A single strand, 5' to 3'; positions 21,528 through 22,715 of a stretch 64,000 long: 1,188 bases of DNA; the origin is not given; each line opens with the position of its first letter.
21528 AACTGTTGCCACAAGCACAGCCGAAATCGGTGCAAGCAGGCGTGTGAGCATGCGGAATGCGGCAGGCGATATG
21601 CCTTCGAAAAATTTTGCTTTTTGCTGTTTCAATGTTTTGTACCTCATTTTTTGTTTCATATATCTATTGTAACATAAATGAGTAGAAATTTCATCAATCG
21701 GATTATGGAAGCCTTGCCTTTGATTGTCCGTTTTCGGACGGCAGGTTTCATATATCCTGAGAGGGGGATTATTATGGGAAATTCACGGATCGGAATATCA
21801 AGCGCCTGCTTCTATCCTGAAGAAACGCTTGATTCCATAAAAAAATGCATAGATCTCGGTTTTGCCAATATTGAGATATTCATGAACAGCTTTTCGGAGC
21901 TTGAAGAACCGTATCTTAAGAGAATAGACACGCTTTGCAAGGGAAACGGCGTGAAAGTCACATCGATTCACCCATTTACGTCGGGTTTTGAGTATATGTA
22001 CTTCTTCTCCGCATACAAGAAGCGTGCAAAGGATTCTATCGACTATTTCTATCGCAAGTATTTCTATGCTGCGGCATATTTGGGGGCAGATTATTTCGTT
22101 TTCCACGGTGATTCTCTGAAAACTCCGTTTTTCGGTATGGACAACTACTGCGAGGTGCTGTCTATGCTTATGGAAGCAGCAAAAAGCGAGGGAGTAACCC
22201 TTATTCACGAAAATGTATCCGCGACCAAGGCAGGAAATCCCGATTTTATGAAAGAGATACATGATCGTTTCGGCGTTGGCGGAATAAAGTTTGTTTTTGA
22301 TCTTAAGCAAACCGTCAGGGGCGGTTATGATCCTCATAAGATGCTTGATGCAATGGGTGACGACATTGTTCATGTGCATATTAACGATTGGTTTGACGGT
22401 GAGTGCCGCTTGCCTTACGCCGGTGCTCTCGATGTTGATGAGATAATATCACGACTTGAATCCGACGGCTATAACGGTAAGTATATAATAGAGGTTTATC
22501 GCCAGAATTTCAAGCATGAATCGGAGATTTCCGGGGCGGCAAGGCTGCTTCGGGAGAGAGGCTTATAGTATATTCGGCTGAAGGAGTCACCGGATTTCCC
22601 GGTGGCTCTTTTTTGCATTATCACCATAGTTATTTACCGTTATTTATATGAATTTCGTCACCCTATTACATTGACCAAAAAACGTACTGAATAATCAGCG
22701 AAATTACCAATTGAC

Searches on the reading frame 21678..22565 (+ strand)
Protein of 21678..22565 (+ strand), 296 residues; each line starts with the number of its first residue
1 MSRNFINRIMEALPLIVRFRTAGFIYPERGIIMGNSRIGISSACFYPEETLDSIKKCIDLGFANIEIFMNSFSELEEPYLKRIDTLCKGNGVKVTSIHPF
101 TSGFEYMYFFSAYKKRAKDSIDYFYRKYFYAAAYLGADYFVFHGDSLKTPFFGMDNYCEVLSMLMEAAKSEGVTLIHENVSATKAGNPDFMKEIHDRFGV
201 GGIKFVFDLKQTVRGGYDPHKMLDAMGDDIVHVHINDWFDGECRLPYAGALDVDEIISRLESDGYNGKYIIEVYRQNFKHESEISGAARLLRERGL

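Call 13: search_protein_families(library=pfam, proteins=[window:21678-22565:+], max_evalue=0.001)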
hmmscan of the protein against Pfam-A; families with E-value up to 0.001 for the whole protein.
window:21678-22565:+ (296 aa): 1 family
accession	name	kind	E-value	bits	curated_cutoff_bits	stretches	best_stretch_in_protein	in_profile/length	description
PF01261.30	AP_endonuc_2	-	1.4e-24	87.7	31.1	1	55-293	2-248/249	Xylose isomerase-like TIM barrel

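Call 43: find_related_loci(query=window:21678-22565:+, collection=metagenome_contigs, flank=10000)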
Query window:21678-22565:+ (296 aa) in metagenome_contigs; peptide patterns used: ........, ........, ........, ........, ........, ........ (x = any residue, [..] = any of these).
41 stretches matched a pattern; 1 encode a relative of the query (tblastn E <= 1e-3); 1 distinct loci.
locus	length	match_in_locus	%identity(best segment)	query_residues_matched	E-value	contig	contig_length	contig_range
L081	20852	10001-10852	79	1-285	2e-152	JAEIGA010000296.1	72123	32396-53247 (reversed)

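Call 44: find_homologous_proteins(query=window:21678-22565:+, max_evalue=1e-30)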
Query window:21678-22565:+ (296 aa): 297 proteins with E <= 1e-30 among 1299 candidates; the best 120 are listed.
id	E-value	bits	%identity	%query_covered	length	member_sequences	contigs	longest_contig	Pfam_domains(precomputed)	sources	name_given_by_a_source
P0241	1.3e-177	607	100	89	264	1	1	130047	PF01261.31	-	-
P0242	4.1e-142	491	78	91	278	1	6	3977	PF01261.31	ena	-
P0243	1.8e-139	482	78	89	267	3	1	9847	PF01261.31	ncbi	-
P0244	1.7e-137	476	72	96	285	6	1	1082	PF01261.31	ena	-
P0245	5.7e-135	467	76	89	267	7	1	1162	PF01261.31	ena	-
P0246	7.3e-126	438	82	78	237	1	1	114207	PF01261.31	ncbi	-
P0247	9.8e-125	434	68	92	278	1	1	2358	PF01261.31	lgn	-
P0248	1.5e-124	433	71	88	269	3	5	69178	PF01261.31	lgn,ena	-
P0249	5.3e-124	431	69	90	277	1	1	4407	PF01261.31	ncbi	-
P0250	7.7e-124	431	72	86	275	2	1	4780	PF01261.31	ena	-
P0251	1.2e-123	430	72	85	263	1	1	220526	PF01261.31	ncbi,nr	ncbi:MAG: sugar phosphate isomerase/epimerase [Clostridiales bacterium]|nr:sugar phosphate isomerase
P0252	1.4e-123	430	71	88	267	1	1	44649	PF01261.31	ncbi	-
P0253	5.5e-123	428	70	88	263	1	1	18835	PF01261.31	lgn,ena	-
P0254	7.8e-122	424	80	76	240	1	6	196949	PF01261.31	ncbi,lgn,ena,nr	ncbi:MAG: sugar phosphate isomerase/epimerase [Clostridia bacterium]|nr:sugar phosphate isomerase/ep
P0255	9.0e-122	424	81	76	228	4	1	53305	PF01261.31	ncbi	-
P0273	4.2e-116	405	67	88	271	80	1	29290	PF01261.31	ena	-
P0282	2.7e-106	373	66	81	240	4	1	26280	PF01261.31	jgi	-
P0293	1.4e-101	358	61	85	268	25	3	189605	PF01261.31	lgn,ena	-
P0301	5.2e-98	346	60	89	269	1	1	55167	PF01261.31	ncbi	-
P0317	1.9e-74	269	48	83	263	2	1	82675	PF01261.31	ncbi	-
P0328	5.2e-70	254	49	87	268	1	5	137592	PF01261.31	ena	-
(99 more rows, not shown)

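Call 48: find_encoding_contigs(protein=P0248, flank=10000, max_places=3)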
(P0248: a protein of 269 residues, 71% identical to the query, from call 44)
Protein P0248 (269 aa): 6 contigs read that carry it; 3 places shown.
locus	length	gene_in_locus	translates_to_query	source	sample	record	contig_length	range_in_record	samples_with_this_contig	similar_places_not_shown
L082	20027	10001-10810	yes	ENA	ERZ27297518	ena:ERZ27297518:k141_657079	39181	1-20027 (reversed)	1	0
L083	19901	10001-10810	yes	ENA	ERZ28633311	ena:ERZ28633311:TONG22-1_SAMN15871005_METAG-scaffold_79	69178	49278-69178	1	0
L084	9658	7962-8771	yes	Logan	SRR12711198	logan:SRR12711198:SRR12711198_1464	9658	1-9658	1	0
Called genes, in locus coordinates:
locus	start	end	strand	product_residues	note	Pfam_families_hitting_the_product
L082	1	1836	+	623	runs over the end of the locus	PF00239:Resolvase, PF07508:Recombinase, PF13408:Zn_ribbon_recom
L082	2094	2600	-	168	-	PF14512:TM1586_NiRdase (faint), PF00881:Nitroreductase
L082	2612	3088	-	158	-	PF01668:SmpB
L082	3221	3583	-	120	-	PF08769:Spo0A_C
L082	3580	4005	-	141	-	PF08769:Spo0A_C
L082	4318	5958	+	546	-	PF13208:TerB_N, PF15615:TerB_C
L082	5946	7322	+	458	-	PF10923:BrxC_BrxD, PF13191:AAA_16 (weak)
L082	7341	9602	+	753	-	PF04851:ResIII (weak), PF00270:DEAD, PF00271:Helicase_C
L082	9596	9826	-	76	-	-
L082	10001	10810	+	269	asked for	PF01261:AP_endonuc_2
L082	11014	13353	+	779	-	PF03477:ATP-cone, PF13597:NRDD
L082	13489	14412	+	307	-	-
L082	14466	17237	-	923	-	PF09586:YfhO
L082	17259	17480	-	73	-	PF06107:DUF951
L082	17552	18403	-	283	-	PF04055:Radical_SAM, PF13186:SPASM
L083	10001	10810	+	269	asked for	PF01261:AP_endonuc_2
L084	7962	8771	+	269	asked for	PF01261:AP_endonuc_2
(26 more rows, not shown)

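Call 49: find_encoding_contigs(protein=P0293, flank=10000, max_places=3)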
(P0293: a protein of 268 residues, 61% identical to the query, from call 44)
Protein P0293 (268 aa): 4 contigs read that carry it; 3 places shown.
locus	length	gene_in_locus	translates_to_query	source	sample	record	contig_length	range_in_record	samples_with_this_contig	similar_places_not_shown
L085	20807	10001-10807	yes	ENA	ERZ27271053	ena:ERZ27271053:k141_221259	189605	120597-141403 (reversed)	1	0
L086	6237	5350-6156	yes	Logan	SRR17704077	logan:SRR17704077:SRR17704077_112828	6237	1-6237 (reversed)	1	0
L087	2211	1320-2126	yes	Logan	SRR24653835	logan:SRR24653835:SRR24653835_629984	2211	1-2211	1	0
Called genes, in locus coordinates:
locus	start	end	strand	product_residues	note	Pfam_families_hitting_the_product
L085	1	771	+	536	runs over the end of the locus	PF14238:DUF4340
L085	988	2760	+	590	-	PF13208:TerB_N, PF15615:TerB_C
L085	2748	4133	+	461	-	PF10923:BrxC_BrxD, PF13191:AAA_16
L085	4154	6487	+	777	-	PF04851:ResIII (weak), PF00270:DEAD, PF00271:Helicase_C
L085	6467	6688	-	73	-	-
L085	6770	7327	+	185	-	PF13302:Acetyltransf_3, PF00583:Acetyltransf_1, PF13673:Acetyltransf_10 (weak), PF13508:Acetyltransf_7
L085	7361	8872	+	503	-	PF00251:Glyco_hydro_32N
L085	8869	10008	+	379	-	PF02739:5_3_exonuc_N, PF01367:5_3_exonuc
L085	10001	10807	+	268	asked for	PF01261:AP_endonuc_2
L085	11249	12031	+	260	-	PF06452:CBM9_1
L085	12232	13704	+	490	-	-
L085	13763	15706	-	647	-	PF07973:tRNA_SAD, PF00587:tRNA-synt_2b, PF03129:HGTP_anticodon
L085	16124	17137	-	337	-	PF01087:GalP_UDP_transf, PF16285:DUF4931_N (weak), PF02744:GalP_UDP_tr_C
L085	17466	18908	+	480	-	PF07501:G5, PF01551:Peptidase_M23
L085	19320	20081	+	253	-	-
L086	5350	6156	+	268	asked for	PF01261:AP_endonuc_2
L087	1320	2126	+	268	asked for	PF01261:AP_endonuc_2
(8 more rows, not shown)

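Call 50: find_encoding_contigs(protein=P0301, flank=10000, max_places=2)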
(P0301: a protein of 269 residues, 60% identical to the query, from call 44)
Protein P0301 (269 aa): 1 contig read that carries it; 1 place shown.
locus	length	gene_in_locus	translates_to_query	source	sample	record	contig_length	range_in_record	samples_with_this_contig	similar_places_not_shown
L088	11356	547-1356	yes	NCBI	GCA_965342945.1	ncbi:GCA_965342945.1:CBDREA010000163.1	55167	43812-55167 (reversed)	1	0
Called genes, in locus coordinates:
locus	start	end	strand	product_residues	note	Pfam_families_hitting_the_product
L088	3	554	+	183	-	?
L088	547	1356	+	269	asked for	PF01261:AP_endonuc_2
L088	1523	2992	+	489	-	-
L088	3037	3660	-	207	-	PF01865:PhoU_div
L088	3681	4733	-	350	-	PF01384:PHO4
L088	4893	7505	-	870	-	PF00395:SLH (weak)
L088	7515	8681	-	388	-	PF00404:Dockerin_1 (weak)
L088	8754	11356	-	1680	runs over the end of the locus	PF06452:CBM9_1, PF13306:LRR_5, PF13855:LRR_8 (faint), PF13306:LRR_5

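Call 61: find_encoding_contigs(protein=P0273, flank=10000, max_places=1)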
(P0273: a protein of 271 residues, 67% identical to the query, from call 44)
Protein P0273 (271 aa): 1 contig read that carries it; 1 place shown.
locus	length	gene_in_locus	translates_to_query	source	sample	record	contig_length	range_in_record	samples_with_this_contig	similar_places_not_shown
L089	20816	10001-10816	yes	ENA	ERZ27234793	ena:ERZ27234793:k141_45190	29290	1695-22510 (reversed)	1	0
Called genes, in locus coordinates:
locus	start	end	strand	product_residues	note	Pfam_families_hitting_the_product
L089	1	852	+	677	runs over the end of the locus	PF13208:TerB_N, PF15615:TerB_C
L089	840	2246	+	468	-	PF10923:BrxC_BrxD, PF13191:AAA_16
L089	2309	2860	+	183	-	PF00583:Acetyltransf_1, PF13508:Acetyltransf_7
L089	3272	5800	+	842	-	-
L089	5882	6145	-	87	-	-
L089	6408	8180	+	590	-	-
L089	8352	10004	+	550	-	PF00251:Glyco_hydro_32N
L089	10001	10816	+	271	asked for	PF01261:AP_endonuc_2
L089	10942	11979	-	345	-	PF14487:DarT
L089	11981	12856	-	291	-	PF01661:Macro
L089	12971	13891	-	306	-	PF00165:HTH_AraC, PF12833:HTH_18, PF00165:HTH_AraC (weak)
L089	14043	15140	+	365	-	PF01408:GFO_IDH_MocA, PF22725:GFO_IDH_MocA_C3, PF02894:GFO_IDH_MocA_C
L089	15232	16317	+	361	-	PF01408:GFO_IDH_MocA, PF02894:GFO_IDH_MocA_C (faint), PF22725:GFO_IDH_MocA_C3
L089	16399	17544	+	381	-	PF01408:GFO_IDH_MocA, PF02894:GFO_IDH_MocA_C, PF22725:GFO_IDH_MocA_C3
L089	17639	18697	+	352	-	PF01408:GFO_IDH_MocA, PF22725:GFO_IDH_MocA_C3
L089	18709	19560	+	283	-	PF13353:Fer4_12, PF04055:Radical_SAM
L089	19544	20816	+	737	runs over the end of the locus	PF02901:PFL-like, PF01228:Gly_radical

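Call 62: find_encoding_contigs(protein=P0282, flank=10000, max_places=1)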
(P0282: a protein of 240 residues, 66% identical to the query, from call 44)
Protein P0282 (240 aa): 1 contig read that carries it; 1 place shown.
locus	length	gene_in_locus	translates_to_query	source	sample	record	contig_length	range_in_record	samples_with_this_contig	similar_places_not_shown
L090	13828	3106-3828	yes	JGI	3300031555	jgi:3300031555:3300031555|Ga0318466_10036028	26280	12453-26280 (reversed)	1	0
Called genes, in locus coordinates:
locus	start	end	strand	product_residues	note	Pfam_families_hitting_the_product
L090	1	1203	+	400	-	?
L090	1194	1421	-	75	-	-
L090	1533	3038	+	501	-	PF00251:Glyco_hydro_32N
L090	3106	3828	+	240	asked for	PF01261:AP_endonuc_2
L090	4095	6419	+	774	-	PF03477:ATP-cone, PF13597:NRDD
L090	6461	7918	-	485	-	-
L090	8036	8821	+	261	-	PF00165:HTH_AraC (weak), PF12833:HTH_18, PF00165:HTH_AraC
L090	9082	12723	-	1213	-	PF02811:PHP, PF07733:DNA_pol3_alpha, PF17657:DNA_pol3_finger, PF14579:HHH_6, PF01336:tRNA_anti-codon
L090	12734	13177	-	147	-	PF02639:DUF188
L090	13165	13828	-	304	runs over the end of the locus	PF14528:LAGLIDADG_3 (faint), PF14527:LAGLIDADG_WhiA, PF02650:HTH_WhiA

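Call 63: find_encoding_contigs(protein=P0317, flank=10000, max_places=1)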
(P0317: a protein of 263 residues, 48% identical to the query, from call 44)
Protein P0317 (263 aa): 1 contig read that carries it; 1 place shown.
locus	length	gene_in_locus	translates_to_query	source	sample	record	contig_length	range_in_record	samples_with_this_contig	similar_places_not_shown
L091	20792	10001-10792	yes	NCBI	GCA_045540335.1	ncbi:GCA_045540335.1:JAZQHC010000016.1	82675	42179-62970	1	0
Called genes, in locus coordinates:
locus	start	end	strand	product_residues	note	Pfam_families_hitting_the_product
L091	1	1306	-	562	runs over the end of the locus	PF00749:tRNA-synt_1c, PF19269:Anticodon_2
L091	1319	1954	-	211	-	PF00753:Lactamase_B, PF12706:Lactamase_B_2 (weak)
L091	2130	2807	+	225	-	PF00072:Response_reg, PF00486:Trans_reg_C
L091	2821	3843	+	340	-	PF00512:HisKA, PF02518:HATPase_c, PF14501:HATPase_c_5 (weak)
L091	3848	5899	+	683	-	-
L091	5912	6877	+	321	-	PF00535:Glycos_transf_2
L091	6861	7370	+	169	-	PF00588:SpoU_methylase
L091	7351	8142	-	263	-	PF02811:PHP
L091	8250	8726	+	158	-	PF02464:CinA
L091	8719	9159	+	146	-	-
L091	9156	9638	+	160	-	PF02590:SPOUT_MTase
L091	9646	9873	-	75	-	-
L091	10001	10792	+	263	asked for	PF01261:AP_endonuc_2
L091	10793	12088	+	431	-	PF05193:Peptidase_M16_C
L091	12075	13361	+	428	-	PF00675:Peptidase_M16, PF05193:Peptidase_M16_C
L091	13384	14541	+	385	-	PF01790:LGT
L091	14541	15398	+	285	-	PF00763:THF_DHG_CYH, PF02882:THF_DHG_CYH_C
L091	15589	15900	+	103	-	PF00829:Ribosomal_L21p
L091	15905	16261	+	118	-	PF04327:Peptidase_Prp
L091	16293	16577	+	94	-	PF01016:Ribosomal_L27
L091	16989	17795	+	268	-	PF00583:Acetyltransf_1, PF13673:Acetyltransf_10, PF13508:Acetyltransf_7, PF26421:Avidin_like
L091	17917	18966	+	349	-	PF00561:Abhydrolase_1, PF12146:Hydrolase_4 (weak), PF12697:Abhydrolase_6 (weak)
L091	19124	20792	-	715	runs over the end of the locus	PF17389:Bac_rhamnosid6H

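Call 64: find_encoding_contigs(protein=P0328, flank=10000, max_places=1)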
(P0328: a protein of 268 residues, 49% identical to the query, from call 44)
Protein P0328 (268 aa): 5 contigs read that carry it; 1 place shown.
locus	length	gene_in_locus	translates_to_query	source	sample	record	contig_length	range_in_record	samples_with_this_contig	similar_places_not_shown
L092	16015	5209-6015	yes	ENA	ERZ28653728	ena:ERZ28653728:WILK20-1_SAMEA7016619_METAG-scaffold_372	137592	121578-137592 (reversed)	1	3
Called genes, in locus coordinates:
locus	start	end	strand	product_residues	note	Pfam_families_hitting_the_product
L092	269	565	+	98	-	PF06949:DUF1292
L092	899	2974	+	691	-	PF17389:Bac_rhamnosid6H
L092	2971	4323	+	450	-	PF16656:Pur_ac_phosph_N (weak), PF00149:Metallophos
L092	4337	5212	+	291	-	PF02811:PHP (weak)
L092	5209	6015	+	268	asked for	PF01261:AP_endonuc_2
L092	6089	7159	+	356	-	PF01063:Aminotran_4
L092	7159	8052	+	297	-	PF00849:PseudoU_synth_2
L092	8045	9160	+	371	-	PF12725:DUF3810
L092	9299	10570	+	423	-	PF00275:EPSP_synthase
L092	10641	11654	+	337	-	PF02557:VanY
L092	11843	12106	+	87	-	PF01649:Ribosomal_S20p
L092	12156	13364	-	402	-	PF17785:PUA_3, PF10672:Methyltrans_SAM, PF02475:TRM5-TYW2_MTfase (weak), PF06325:PrmA (weak), PF01170:UPF0020 (weak), PF03602:Cons_hypoth95, PF05175:MTS, PF13847:Methyltransf_31, +1 more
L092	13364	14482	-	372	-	PF14199:DUF4317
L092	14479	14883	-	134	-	PF08797:HIRAN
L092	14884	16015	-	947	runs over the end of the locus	PF00005:ABC_tran (faint), PF02463:SMC_N (faint), PF03193:RsgA_GTPase (faint), PF13191:AAA_16 (faint), PF13304:AAA_21 (faint), PF13555:AAA_29 (faint), PF17760:UvrA_inter, PF17755:UvrA_DNA-bind, +2 more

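Call 66: search_protein_families(library=padloc, proteins=[L089:2309-2857:+], max_evalue=0.001)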
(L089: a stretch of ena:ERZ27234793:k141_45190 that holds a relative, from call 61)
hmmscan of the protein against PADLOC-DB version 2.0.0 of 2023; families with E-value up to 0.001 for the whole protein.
L089:2309-2857:+ (183 aa): 0 families
